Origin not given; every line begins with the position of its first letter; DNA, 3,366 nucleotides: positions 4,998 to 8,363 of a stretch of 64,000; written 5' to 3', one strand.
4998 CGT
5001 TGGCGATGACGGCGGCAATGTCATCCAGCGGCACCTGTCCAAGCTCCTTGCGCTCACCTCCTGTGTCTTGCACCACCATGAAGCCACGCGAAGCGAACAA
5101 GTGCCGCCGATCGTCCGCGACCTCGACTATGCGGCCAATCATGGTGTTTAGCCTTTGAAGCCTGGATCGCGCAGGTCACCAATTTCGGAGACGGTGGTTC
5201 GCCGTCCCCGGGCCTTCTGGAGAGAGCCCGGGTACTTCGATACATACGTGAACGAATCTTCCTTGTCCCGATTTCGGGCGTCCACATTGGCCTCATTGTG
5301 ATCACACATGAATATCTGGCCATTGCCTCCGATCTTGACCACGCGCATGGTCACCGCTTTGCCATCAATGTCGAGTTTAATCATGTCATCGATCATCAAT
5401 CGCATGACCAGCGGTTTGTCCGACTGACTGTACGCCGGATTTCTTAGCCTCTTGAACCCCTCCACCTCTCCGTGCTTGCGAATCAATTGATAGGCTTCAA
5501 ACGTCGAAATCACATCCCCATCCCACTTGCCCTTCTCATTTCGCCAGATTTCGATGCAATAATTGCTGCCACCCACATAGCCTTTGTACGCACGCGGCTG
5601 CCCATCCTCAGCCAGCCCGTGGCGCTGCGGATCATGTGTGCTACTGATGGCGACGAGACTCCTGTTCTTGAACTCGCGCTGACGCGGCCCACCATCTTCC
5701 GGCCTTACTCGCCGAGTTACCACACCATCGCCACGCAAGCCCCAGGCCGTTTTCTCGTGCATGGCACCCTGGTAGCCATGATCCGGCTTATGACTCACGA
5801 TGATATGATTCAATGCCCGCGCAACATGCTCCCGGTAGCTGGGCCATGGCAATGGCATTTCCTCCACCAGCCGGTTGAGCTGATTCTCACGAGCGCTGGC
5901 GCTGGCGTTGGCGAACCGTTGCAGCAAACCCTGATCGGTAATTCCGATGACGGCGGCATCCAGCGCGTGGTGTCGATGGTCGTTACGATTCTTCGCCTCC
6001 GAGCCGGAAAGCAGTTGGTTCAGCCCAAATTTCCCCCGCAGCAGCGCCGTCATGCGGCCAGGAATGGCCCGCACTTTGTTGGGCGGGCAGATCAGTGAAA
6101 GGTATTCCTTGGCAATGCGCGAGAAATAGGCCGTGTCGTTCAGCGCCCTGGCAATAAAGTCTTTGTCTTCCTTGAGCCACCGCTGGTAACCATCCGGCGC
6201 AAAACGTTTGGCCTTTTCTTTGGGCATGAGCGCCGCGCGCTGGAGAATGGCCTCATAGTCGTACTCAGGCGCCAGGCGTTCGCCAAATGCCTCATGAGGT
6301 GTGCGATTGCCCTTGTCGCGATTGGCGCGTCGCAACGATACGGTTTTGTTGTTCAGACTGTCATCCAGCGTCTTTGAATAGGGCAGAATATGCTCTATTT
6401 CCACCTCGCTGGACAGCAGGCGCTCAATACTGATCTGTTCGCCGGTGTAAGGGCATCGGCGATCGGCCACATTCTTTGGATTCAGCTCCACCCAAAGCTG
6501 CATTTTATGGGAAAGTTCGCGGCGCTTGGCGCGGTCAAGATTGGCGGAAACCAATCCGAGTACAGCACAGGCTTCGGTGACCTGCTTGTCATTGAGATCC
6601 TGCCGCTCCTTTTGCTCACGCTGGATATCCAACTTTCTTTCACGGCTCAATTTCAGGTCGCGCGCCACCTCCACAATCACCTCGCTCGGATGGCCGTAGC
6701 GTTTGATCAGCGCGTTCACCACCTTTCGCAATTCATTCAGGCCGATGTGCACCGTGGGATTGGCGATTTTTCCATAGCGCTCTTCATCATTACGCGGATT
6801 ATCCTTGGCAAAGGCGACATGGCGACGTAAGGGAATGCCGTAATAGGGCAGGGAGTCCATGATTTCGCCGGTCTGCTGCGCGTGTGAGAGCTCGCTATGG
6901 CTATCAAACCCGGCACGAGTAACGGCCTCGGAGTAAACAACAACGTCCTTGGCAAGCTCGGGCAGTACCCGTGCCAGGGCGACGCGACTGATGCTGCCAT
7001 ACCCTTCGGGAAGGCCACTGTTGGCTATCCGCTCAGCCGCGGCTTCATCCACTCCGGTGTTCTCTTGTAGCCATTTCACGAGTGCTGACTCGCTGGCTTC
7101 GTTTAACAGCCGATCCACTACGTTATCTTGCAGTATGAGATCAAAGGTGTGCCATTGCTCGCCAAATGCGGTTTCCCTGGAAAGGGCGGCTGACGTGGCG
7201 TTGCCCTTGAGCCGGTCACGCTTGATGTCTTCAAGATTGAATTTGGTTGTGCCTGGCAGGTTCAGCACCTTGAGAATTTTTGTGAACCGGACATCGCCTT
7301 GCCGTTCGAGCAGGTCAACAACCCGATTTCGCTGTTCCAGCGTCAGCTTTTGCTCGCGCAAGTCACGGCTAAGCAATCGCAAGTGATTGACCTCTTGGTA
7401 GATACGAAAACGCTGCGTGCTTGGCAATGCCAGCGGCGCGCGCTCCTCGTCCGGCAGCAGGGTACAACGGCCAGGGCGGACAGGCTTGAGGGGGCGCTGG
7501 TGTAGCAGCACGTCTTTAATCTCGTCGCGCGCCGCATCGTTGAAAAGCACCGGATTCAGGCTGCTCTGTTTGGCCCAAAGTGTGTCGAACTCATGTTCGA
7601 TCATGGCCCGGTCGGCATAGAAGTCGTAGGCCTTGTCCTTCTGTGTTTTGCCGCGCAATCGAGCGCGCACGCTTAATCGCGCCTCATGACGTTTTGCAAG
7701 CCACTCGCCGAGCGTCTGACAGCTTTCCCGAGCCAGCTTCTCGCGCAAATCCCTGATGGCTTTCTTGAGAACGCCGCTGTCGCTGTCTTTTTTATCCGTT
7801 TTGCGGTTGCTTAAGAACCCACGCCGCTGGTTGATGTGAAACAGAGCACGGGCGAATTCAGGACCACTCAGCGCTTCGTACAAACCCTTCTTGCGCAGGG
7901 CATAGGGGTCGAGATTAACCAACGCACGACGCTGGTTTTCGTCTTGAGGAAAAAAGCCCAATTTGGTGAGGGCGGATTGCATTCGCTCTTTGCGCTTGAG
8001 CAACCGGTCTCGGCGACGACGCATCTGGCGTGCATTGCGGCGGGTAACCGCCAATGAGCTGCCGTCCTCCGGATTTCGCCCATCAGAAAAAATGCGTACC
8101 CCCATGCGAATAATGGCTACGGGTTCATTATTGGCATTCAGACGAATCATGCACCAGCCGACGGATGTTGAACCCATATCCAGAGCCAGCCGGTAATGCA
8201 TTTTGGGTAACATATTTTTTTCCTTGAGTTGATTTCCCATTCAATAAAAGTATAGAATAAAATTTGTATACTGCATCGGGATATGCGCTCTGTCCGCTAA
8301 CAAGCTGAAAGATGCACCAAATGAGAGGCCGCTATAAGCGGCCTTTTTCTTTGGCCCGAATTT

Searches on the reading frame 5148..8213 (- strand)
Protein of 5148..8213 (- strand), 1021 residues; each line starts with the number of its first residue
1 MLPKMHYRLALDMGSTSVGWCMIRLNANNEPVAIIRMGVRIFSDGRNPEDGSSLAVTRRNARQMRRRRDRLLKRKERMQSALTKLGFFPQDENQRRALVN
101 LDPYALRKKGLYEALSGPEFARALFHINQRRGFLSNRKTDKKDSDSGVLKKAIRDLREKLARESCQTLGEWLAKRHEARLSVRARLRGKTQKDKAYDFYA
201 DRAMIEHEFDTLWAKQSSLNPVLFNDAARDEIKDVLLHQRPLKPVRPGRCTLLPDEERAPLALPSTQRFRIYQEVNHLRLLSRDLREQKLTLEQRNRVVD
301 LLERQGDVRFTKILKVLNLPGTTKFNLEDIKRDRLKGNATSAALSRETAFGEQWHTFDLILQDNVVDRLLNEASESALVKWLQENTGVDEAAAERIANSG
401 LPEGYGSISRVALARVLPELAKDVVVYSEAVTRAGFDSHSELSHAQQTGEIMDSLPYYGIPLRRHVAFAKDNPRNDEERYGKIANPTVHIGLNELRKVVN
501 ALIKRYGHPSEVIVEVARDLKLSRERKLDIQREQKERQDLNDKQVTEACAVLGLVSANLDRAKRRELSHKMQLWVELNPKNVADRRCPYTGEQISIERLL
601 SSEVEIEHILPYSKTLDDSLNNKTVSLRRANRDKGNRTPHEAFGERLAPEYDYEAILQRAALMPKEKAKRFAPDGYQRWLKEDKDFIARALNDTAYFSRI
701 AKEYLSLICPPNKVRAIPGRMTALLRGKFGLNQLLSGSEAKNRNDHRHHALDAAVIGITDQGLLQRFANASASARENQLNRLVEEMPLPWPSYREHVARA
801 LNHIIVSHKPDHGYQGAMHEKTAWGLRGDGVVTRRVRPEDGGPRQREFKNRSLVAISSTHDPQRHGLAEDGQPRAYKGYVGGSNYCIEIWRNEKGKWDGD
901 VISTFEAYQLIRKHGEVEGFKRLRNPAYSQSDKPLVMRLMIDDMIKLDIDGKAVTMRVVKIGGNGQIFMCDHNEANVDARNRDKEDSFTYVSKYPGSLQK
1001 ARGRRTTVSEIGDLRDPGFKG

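Call 12: search_protein_families(library=ncbifam, proteins=[window:5148-8213:-])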
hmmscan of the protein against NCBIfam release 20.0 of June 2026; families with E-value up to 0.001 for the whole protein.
window:5148-8213:- (1021 aa): 2 families
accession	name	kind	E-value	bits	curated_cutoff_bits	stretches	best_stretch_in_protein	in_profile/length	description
TIGR01865.2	cas_Csn1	equivalog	3.1e-189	631.6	100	1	7-831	1-826/1070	type II CRISPR RNA-guided endonuclease Cas9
NF049971.1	CRISPR_Cas9d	exception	2e-38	132.6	375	1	463-810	441-763/986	type II CRISPR RNA-guided endonuclease Cas9d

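Call 15: find_homologous_proteins(query=window:5148-8213:-, max_evalue=1e-30)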
Query window:5148-8213:- (1021 aa): 5040 proteins with E <= 1e-30 among 8000 candidates; the best 120 are listed.
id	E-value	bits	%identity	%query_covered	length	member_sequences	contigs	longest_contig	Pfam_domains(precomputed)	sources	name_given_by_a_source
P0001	0.0e+0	2318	100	100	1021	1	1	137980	PF13395.13,PF18470.7,PF18541.8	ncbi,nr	ncbi:MAG: type II CRISPR RNA-guided endonuclease Cas9 [Gammaproteobacteria bacterium]|nr:type II CRI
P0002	0.0e+0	1976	84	100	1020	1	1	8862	PF13395.13,PF18470.7,PF18541.8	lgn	-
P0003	0.0e+0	1968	84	100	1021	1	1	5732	PF13395.13,PF18470.7,PF18541.8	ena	-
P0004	0.0e+0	1963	84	100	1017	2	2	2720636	PF13395.13,PF18470.7,PF18541.8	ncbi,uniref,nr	ncbi:CRISPR-associated Csn1 family endonuclease [Sulfuritortus calidifontis]|uniref:CRISPR-associate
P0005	0.0e+0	1960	83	100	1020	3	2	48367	PF13395.13,PF18470.7,PF18541.8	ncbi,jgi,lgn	-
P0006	0.0e+0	1958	83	100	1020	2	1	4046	PF13395.13,PF18470.7,PF18541.8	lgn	-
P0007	0.0e+0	1956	83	100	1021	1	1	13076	PF13395.13,PF18470.7,PF18541.8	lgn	-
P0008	0.0e+0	1955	83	100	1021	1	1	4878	PF13395.13,PF18470.7,PF18541.8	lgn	-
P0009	0.0e+0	1952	83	100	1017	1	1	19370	PF13395.13,PF18470.7,PF18541.8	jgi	jgi:CRISPR-associated endonuclease Csn1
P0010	0.0e+0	1941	83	100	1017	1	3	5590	PF13395.13,PF18470.7,PF18541.8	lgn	-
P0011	0.0e+0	1933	82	100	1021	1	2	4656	PF13395.13,PF18470.7,PF18541.8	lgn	-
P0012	0.0e+0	1925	82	100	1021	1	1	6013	PF13395.13,PF18470.7,PF18541.8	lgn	-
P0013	0.0e+0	1922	82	100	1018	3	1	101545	PF13395.13,PF18470.7,PF18541.8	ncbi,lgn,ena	-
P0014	0.0e+0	1915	81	100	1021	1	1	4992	PF13395.13,PF18470.7,PF18541.8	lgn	-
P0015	0.0e+0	1915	81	100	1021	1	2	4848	PF13395.13,PF18470.7,PF18541.8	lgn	-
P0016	0.0e+0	1914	82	100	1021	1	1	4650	PF13395.13,PF18470.7,PF18541.8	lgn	-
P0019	0.0e+0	1898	81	100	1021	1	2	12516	PF13395.13,PF18470.7,PF18541.8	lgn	-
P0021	0.0e+0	1895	81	100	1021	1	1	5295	PF13395.13,PF18470.7,PF18541.8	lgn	-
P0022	0.0e+0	1892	81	100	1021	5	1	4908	PF13395.13,PF18470.7,PF18541.8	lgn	-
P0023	0.0e+0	1887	80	100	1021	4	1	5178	PF13395.13,PF18470.7,PF18541.8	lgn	-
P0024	0.0e+0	1884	80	100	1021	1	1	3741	PF13395.13,PF18470.7,PF18541.8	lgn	-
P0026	0.0e+0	1879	79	100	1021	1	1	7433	PF13395.13,PF18470.7,PF18541.8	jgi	jgi:CRISPR-associated endonuclease Csn1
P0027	0.0e+0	1877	79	100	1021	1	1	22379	PF13395.13,PF18470.7,PF18541.8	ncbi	-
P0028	0.0e+0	1876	80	100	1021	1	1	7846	PF13395.13,PF18470.7,PF18541.8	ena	-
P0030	0.0e+0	1858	78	100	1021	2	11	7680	PF13395.13,PF18470.7,PF18541.8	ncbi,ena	-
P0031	0.0e+0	1858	79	100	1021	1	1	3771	PF13395.13,PF18470.7,PF18541.8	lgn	-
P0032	0.0e+0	1851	79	100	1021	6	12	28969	PF13395.13,PF18470.7,PF18541.8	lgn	-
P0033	0.0e+0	1850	78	100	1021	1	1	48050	PF13395.13,PF18470.7,PF18541.8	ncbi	-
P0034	0.0e+0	1850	79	100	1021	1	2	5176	PF13395.13,PF18470.7,PF18541.8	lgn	-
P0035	0.0e+0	1850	79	100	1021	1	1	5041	PF13395.13,PF18470.7,PF18541.8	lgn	-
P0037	0.0e+0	1849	79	100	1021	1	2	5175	PF13395.13,PF18470.7,PF18541.8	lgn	-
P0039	0.0e+0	1848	79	100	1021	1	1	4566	PF13395.13,PF18470.7,PF18541.8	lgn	-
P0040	0.0e+0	1843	78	100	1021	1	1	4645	PF13395.13,PF18470.7,PF18541.8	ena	-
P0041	0.0e+0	1841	78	100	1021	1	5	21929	PF13395.13,PF18470.7,PF18541.8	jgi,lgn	-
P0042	0.0e+0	1838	79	100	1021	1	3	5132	PF13395.13,PF18470.7,PF18541.8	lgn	-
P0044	0.0e+0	1836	79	100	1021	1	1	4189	PF13395.13,PF18470.7,PF18541.8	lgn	-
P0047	0.0e+0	1830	79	100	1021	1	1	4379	PF13395.13,PF18470.7,PF18541.8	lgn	-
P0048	0.0e+0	1830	78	100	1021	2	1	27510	PF13395.13,PF18470.7,PF18541.8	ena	-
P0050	0.0e+0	1827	78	100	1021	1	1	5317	PF13395.13,PF18470.7,PF18541.8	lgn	-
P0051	0.0e+0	1819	78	100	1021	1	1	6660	PF13395.13,PF18470.7,PF18541.8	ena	-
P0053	0.0e+0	1818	78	100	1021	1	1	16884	PF13395.13,PF18470.7,PF18541.8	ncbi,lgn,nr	ncbi:MAG: type II CRISPR RNA-guided endonuclease Cas9 [Gammaproteobacteria bacterium]|nr:type II CRI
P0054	0.0e+0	1818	77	100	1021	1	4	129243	PF13395.13,PF18470.7,PF18541.8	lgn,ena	-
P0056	0.0e+0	1816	76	100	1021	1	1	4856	PF13395.13,PF18470.7,PF18541.8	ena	-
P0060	0.0e+0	1812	78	100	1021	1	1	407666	PF13395.13,PF18470.7,PF18541.8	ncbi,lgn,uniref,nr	ncbi:type II CRISPR RNA-guided endonuclease Cas9 [Aquabacterium sp.]|uniref:type II CRISPR RNA-guide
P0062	0.0e+0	1811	77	100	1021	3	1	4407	PF13395.13,PF18470.7,PF18541.8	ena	-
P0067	0.0e+0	1802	77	100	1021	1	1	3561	PF13395.13,PF18470.7,PF18541.8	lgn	-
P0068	0.0e+0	1799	77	100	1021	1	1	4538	PF13395.13,PF18470.7,PF18541.8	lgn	-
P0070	0.0e+0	1797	77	100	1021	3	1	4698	PF13395.13,PF18470.7,PF18541.8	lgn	-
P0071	0.0e+0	1795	76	100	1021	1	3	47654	PF13395.13,PF18470.7,PF18541.8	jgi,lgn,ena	-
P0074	0.0e+0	1788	76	100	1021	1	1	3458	PF13395.13,PF18470.7,PF18541.8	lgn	-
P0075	0.0e+0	1786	76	100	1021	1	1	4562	PF13395.13,PF18470.7,PF18541.8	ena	-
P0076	0.0e+0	1785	76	100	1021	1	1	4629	PF13395.13,PF18470.7,PF18541.8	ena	-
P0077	0.0e+0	1783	76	100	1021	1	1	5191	PF13395.13,PF18470.7,PF18541.8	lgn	-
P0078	0.0e+0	1777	77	100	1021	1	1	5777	PF13395.13,PF18470.7,PF18541.8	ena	-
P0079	0.0e+0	1776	76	100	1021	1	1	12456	PF13395.13,PF18470.7,PF18541.8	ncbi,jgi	jgi:CRISPR-associated endonuclease Csn1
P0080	0.0e+0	1774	76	100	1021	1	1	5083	PF13395.13,PF18470.7,PF18541.8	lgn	-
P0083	0.0e+0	1773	75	100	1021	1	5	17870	PF13395.13,PF18470.7,PF18541.8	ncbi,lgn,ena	-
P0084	0.0e+0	1769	75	100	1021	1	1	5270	PF13395.13,PF18470.7,PF18541.8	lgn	-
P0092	0.0e+0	1744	74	100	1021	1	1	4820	PF13395.13,PF18470.7,PF18541.8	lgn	-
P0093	0.0e+0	1742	75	100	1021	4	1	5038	PF13395.13,PF18470.7,PF18541.8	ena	-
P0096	0.0e+0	1736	74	100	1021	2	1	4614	PF13395.13,PF18470.7,PF18541.8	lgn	-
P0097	0.0e+0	1735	74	100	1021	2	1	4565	PF13395.13,PF18470.7,PF18541.8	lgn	-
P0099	0.0e+0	1730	74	99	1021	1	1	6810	PF13395.13,PF18470.7,PF18541.8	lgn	-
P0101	0.0e+0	1728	73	100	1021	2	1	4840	PF13395.13,PF18470.7,PF18541.8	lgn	-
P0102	0.0e+0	1722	73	100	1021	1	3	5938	PF13395.13,PF18470.7,PF18541.8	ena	-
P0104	0.0e+0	1715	73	100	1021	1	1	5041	PF13395.13,PF18470.7,PF18541.8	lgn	-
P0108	0.0e+0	1704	73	99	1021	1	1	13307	PF13395.13,PF18470.7,PF18541.8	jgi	-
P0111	0.0e+0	1693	72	100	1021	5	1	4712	PF13395.13,PF18470.7,PF18541.8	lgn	-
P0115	0.0e+0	1690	72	100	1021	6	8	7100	PF13395.13,PF18470.7,PF18541.8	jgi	jgi:CRISPR-associated endonuclease Csn1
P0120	0.0e+0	1682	72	100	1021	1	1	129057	PF13395.13,PF18470.7,PF18541.8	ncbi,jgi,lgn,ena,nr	ncbi:MAG: type II CRISPR RNA-guided endonuclease Cas9 [Gammaproteobacteria bacterium]|nr:type II CRI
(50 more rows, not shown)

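Call 16: find_related_loci(query=window:5148-8213:-, collection=genome_contigs, flank=6000)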
Query window:5148-8213:- (1021 aa) in genome_contigs; peptide patterns used: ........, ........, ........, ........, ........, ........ (x = any residue, [..] = any of these).
48 stretches matched a pattern; 33 encode a relative of the query (tblastn E <= 1e-3); 33 distinct loci.
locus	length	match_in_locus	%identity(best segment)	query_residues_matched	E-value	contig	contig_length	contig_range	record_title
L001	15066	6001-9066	82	1-1021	0e+0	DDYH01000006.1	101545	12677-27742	MAG TPA_asm: Gallionellaceae bacterium UBA2239 UBA2239_contig_104, whole genome shotgun sequence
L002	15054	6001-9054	79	1-1020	0e+0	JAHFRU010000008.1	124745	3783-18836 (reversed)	MAG: Gammaproteobacteria bacterium isolate nzgw581 NODE_27_length_124746_cov_9.595354, whole genome shotgun sequence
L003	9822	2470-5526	76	1-1021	0e+0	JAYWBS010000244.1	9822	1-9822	MAG: Polaromonas sp. isolate GL93_UP_metabat_6_sub GL93_UP_metabat_6_sub_243, whole genome shotgun sequence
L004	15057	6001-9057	78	1-1020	0e+0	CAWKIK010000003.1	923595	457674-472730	MAG: uncultured Gammaproteobacteria bacterium isolate MFD01721.bin.1.106 genome assembly, contig: contig_24551, whole ge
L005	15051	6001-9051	73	1-1020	0e+0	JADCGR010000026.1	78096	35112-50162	MAG: Curvibacter sp. isolate M022S1SP1A37QC M022S1_26, whole genome shotgun sequence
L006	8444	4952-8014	71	1-1021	0e+0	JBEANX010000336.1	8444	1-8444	MAG: Pseudomonadota bacterium isolate marthacreek_2019_sw_WHONDRS-S19S_0030_B_bin.12 scaffold_2003566, whole genome shot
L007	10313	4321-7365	69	1-1014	0e+0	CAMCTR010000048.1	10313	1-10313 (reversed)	MAG: Candidatus Methylopumilus universalis isolate TE-11nov19-237 genome assembly, contig: TE-11nov19-C11960, whole geno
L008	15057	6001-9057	78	1-1019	0e+0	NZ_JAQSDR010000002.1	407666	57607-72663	MAG: Aquabacterium sp. isolate D1-2020 MAG010 NODE_11_length_407666_cov_49.991943, whole genome shotgun sequence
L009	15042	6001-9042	66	1-1014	0e+0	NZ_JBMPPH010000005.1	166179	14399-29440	Undibacterium sp. SXout20W NODE_5_length_166179_cov_62.341556, whole genome shotgun sequence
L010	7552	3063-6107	62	1-1020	0e+0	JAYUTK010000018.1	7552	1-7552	MAG: Gallionellaceae bacterium isolate GL12_Down_metabinner_1 GL12_Down_metabinner_1_17, whole genome shotgun sequence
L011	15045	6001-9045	62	1-1020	0e+0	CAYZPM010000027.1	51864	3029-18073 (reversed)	MAG TPA_asm: uncultured Gallionellaceae bacterium isolate binchicken_co162_43 genome assembly, contig: NODE_1057_length_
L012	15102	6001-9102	61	4-1021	0e+0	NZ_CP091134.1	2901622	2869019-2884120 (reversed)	MAG: Nitrosomonas sp. isolate MAG_20 chromosome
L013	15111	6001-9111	61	1-1021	0e+0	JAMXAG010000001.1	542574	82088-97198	MAG: Nitrosomonas sp. isolate NEU_AOB_4 opera_contig_1, whole genome shotgun sequence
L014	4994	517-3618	61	4-1021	0e+0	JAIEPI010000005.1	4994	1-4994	MAG: Rickettsiales bacterium isolate co.spades.DASTOOL.2.5kb_001 c_000000401359, whole genome shotgun sequence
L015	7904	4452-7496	61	1-1020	0e+0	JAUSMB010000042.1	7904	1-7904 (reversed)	MAG: Rugosibacter sp. isolate E19_concoct.bin.54 E19_k141_719887, whole genome shotgun sequence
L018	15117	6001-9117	59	1-1021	0e+0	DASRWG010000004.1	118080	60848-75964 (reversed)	MAG TPA_asm: Gallionella sp. isolate SMAG_U10601 k141_184923, whole genome shotgun sequence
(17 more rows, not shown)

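Call 28: search_solved_structures(query=window:5148-8213:-, max_evalue=1e-10)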
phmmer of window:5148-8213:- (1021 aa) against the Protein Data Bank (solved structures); distinct sequences matched with E-value up to 1e-10: 42.
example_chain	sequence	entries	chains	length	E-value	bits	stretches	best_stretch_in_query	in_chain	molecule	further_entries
9ar4_A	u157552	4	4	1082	2.6e-72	247.7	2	482-799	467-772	CRISPR-associated endonuclease Cas9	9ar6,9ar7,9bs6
8jtj_A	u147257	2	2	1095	1.4e-67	232.1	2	482-800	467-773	CRISPR-associated endonuclease Cas9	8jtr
8uza_A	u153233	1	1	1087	2.2e-67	231.4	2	482-800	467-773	CRISPR-associated endonuclease Cas9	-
8uzb_A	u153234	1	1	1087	6.4e-67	229.9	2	482-800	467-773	CRISPR-associated endonuclease Cas9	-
8ja0_A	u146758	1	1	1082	1.7e-57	198.7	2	482-767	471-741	CRISPR-associated endonuclease Cas9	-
6kc8_A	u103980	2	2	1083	1.7e-57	198.7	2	482-767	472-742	CRISPR-associated endonuclease Cas9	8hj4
6jdq_A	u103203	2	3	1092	1.8e-57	198.6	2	482-767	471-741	CRISPR-associated endonuclease Cas9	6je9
21dz_A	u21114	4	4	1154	1.5e-56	195.6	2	5-240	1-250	CRISPR-associated endonuclease Cas9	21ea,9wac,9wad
6jdv_A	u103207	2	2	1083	4.1e-56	194.1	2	482-767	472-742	CRISPR-associated endonuclease Cas9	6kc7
6je4_A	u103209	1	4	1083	4.7e-55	190.6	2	482-767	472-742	CRISPR-associated endonuclease Cas9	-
6je3_A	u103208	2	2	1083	6.2e-55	190.2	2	482-767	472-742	CRISPR-associated endonuclease Cas9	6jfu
8hnt_A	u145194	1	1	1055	3.9e-51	177.7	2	482-770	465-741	CRISPR-associated endonuclease Cas9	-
8hnw_A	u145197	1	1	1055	9e-50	173.2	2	482-770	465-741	CRISPR-associated endonuclease Cas9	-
8hnv_A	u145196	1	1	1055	1.1e-48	169.6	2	482-770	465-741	CRISPR-associated endonuclease Cas9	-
8x5v_A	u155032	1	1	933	1.7e-43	152.4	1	5-334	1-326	BlCas9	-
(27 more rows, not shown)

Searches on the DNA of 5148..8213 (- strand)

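Call 53: build_rna_model(alignment_id=A3, structure=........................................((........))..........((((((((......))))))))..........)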
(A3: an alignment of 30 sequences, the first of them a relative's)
Model R1 built from alignment A3 (30 sequences, 94 columns); structure: as given.
model positions 89; base pairs 10; branch points 1; effective number of sequences 1.58; information 0.64 bits per position. Calibrated on 0.2 Mb of random sequence (short: E-values are rough).
structure used (alignment columns):
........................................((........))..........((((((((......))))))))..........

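Call 54: search_with_rna_model(model_id=R1, source=window, max_evalue=10, show_alignments=1)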
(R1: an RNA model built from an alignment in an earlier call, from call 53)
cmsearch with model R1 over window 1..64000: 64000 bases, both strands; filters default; matches with E-value up to 10: 16.
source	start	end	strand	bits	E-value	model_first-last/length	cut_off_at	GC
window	8265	8352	+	96.4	1.1e-22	1-89/89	no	0.48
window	8318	8413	-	24.1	0.00021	1-89/89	no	0.45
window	3032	3078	-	13.6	0.093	1-89/89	no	0.51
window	3699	3743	-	13.5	0.099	1-89/89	no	0.49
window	3472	3545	-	13.4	0.1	1-89/89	no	0.54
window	3348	3413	-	13.2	0.12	1-89/89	no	0.56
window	2902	2946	-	13.2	0.12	1-89/89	no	0.51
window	3107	3143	-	13.1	0.13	1-89/89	no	0.54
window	3309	3345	-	13.1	0.13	1-89/89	no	0.54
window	3174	3210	-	13.1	0.13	1-89/89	no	0.57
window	3641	3677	-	13.1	0.13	1-89/89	no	0.57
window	3575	3611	-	13.1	0.13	1-89/89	no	0.57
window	3242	3277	-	13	0.13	1-89/89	no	0.56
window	2977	3012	-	13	0.13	1-89/89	no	0.56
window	3774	3809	-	13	0.13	1-89/89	no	0.56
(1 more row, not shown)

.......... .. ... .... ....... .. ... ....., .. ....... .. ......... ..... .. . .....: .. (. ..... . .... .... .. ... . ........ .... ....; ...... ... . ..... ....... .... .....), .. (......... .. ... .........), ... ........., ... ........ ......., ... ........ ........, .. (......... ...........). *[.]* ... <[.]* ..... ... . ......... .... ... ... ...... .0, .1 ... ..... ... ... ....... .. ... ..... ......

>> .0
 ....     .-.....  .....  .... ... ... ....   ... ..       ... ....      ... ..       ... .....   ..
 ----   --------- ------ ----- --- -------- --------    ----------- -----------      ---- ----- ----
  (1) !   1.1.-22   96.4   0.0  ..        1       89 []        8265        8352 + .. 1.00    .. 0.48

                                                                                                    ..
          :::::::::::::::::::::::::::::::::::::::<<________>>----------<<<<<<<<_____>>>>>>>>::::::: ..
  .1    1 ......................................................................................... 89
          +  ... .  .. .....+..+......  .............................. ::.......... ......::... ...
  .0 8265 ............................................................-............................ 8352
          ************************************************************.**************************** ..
